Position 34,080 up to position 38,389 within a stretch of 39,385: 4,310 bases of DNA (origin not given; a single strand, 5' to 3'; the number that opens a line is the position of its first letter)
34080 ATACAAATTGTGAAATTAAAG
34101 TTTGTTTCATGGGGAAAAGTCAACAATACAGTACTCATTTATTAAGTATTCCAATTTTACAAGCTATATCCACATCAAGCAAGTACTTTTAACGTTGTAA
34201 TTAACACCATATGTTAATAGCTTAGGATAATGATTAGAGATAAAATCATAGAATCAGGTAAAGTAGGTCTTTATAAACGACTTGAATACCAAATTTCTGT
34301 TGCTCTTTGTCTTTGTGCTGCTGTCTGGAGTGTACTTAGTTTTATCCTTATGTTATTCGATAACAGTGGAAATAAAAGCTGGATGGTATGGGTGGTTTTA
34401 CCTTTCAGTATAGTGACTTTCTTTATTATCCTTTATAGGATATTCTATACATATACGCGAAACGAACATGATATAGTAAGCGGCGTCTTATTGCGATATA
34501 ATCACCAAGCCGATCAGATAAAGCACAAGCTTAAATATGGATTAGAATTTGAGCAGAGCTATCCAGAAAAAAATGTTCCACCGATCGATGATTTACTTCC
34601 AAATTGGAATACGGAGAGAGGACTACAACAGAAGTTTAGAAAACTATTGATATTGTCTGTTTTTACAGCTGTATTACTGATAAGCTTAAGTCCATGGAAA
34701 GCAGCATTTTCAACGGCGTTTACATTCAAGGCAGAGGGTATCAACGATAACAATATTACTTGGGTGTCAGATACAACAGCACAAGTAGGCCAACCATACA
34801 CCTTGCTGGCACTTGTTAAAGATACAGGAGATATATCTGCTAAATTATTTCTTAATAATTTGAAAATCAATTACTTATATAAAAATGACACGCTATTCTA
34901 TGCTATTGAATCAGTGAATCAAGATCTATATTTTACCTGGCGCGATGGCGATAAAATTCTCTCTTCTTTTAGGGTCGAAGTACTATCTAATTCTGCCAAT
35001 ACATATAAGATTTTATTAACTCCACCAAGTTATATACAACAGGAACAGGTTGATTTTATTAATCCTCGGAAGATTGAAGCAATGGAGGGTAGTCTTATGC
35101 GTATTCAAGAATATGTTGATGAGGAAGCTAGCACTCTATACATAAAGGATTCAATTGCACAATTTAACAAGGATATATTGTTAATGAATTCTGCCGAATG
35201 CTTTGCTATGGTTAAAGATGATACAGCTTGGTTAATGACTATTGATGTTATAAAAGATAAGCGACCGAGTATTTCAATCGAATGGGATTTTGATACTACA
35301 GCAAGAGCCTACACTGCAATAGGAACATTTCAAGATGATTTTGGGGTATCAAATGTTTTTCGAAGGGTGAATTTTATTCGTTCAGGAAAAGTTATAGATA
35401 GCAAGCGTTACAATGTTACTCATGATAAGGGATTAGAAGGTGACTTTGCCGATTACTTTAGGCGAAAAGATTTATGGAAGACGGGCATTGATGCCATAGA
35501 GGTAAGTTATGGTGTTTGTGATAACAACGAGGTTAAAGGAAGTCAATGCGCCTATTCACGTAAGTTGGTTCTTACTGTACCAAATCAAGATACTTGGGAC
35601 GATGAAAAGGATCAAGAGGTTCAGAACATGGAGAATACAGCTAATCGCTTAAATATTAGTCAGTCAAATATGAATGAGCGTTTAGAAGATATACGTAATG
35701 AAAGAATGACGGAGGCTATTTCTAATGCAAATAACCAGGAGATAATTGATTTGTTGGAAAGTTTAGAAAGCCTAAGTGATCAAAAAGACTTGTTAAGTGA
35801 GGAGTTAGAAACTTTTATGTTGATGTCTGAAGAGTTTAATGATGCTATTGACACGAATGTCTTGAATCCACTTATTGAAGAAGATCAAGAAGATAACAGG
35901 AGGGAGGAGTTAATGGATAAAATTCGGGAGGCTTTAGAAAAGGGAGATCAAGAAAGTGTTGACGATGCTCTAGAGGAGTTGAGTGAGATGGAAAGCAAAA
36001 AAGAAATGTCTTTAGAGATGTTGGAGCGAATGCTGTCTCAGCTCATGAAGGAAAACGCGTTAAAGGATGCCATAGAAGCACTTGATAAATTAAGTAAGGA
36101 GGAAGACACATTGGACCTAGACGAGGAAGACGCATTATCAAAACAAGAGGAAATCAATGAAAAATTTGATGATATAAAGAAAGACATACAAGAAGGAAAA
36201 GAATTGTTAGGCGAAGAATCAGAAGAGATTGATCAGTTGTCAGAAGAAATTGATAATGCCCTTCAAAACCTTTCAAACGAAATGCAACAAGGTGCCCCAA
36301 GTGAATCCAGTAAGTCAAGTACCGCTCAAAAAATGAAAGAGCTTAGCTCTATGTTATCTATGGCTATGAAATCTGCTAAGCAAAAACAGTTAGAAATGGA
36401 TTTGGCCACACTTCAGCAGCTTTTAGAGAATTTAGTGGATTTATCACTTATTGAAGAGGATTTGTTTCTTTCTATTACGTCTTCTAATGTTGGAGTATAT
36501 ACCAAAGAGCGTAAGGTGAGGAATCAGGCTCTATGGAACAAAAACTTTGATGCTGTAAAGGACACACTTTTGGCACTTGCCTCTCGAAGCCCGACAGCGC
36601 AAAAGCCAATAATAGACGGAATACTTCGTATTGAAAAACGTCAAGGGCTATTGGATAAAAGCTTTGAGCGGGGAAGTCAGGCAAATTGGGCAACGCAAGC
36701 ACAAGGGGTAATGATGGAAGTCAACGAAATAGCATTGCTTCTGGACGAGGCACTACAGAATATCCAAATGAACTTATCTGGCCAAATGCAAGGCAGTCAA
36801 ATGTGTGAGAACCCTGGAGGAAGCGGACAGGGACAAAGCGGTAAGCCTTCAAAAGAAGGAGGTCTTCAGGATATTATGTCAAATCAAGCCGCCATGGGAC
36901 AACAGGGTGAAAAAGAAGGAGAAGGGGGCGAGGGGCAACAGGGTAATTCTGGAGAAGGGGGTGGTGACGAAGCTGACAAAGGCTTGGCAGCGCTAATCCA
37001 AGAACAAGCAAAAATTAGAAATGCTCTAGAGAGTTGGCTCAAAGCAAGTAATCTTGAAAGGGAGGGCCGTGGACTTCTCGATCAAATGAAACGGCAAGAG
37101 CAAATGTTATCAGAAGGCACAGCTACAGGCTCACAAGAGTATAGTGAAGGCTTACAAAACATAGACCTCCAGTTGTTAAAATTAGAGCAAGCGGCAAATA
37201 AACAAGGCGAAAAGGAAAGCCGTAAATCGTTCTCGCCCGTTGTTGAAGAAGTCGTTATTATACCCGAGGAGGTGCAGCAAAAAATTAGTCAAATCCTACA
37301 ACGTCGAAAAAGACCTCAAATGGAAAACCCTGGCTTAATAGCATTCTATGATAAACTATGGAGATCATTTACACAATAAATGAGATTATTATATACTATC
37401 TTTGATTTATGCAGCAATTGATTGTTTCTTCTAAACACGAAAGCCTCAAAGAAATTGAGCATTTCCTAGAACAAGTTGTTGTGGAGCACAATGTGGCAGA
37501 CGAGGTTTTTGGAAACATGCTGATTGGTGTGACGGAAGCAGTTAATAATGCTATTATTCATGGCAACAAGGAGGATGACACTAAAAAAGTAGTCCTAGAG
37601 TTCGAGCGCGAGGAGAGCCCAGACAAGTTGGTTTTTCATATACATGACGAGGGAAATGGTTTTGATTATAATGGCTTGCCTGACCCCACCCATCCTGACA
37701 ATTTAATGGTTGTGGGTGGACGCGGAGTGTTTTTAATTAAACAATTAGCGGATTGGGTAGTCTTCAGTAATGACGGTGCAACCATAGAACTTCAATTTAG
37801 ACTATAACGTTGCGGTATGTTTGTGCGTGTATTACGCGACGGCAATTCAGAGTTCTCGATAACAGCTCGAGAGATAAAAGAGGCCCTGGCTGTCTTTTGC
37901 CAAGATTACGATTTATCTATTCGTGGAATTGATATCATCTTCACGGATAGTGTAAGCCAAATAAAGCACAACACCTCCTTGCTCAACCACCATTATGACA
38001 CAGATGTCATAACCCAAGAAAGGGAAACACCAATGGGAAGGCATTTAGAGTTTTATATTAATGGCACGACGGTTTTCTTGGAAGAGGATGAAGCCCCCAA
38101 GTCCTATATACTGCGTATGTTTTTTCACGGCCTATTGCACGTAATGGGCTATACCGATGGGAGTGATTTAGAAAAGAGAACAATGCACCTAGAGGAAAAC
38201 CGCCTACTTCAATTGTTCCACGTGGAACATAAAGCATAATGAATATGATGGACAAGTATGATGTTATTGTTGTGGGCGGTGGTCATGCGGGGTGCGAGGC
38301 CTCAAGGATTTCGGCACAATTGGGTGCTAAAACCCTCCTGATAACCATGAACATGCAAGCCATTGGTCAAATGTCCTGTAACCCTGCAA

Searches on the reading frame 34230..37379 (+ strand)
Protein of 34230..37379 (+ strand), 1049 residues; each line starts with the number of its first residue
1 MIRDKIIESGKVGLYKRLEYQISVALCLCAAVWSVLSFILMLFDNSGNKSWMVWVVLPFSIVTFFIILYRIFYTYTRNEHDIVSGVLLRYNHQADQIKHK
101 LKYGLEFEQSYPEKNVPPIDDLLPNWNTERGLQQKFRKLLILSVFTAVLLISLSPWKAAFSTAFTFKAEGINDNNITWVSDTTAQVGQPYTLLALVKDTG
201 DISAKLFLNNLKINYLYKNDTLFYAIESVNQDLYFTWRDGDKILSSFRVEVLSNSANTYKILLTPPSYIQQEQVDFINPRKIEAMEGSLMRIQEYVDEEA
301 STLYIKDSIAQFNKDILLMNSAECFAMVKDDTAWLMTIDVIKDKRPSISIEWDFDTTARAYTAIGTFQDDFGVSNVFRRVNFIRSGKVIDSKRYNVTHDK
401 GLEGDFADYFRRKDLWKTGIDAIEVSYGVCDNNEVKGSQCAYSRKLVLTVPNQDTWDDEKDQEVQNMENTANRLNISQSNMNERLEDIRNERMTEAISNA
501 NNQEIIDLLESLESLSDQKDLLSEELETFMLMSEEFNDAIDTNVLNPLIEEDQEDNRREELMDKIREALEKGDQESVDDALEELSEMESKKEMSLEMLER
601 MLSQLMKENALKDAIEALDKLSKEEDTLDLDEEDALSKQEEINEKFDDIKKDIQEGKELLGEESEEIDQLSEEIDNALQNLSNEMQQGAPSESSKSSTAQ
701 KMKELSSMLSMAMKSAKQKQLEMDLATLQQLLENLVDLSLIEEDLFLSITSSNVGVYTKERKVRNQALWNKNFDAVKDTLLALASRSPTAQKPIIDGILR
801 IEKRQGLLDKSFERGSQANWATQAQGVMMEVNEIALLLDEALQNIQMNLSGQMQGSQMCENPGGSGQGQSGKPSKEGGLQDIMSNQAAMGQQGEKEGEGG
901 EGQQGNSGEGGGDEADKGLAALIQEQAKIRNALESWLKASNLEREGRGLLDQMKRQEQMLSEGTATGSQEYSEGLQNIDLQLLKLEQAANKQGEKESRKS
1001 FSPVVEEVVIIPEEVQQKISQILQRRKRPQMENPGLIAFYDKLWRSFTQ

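Call 8: search_protein_families(library=pfam, proteins=[window:34230-37379:+], max_evalue=0.001)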
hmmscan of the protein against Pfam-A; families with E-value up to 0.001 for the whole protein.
window:34230-37379:+ (1049 aa): 0 families

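Call 24: search_protein_families(library=ncbifam, proteins=[window:34230-37379:+], max_evalue=1)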
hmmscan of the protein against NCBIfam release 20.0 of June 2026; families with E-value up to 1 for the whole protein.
window:34230-37379:+ (1049 aa): 1 family
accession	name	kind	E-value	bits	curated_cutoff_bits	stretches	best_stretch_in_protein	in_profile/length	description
NF041560.1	T6SS_Burk_ExIF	subfamily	0.3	10.8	90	1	13-73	120-186/234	putative type VI secretion system effector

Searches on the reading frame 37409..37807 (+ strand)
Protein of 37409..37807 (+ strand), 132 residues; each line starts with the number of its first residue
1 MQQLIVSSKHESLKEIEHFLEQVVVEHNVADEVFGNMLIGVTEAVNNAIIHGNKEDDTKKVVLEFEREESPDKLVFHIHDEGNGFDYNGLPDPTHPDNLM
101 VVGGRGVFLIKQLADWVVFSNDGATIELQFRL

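Call 62: search_protein_families(library=ncbifam, proteins=[window:37409-37807:+], max_evalue=0.01)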
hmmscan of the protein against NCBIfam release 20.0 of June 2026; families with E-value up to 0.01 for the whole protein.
window:37409-37807:+ (132 aa): 4 families
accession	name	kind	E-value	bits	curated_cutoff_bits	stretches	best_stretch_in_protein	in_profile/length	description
NF003144.0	PRK04069.1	equivalog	1.9e-11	43.6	145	1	34-127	40-138/161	anti-sigma B factor RsbW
NF041045.1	RsbA_anti_sig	subfamily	3.5e-10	39.6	210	1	8-131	186-303/303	anti-sigma factor RsbA family regulatory protein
TIGR01924.1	rsbW_low_gc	equivalog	5.2e-10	39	155.05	1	34-126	40-137/159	anti-sigma B factor RsbW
TIGR01925.2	spIIAB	equivalog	9.3e-08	32.1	135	1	35-85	36-84/137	anti-sigma F factor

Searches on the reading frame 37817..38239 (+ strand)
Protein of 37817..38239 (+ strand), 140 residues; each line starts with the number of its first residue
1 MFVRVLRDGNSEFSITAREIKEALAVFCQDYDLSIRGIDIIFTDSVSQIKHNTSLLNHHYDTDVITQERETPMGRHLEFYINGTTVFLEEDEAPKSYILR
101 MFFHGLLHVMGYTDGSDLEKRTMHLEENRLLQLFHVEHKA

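Call 62: search_protein_families(library=ncbifam, proteins=[window:37817-38239:+], max_evalue=0.01)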
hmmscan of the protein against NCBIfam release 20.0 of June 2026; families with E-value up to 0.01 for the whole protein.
window:37817-38239:+ (140 aa): 1 family
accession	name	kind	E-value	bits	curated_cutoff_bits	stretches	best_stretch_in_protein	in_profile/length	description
TIGR00043.2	TIGR00043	equivalog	7.1e-08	32.2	45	1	16-137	10-145/146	rRNA maturation RNase YbeY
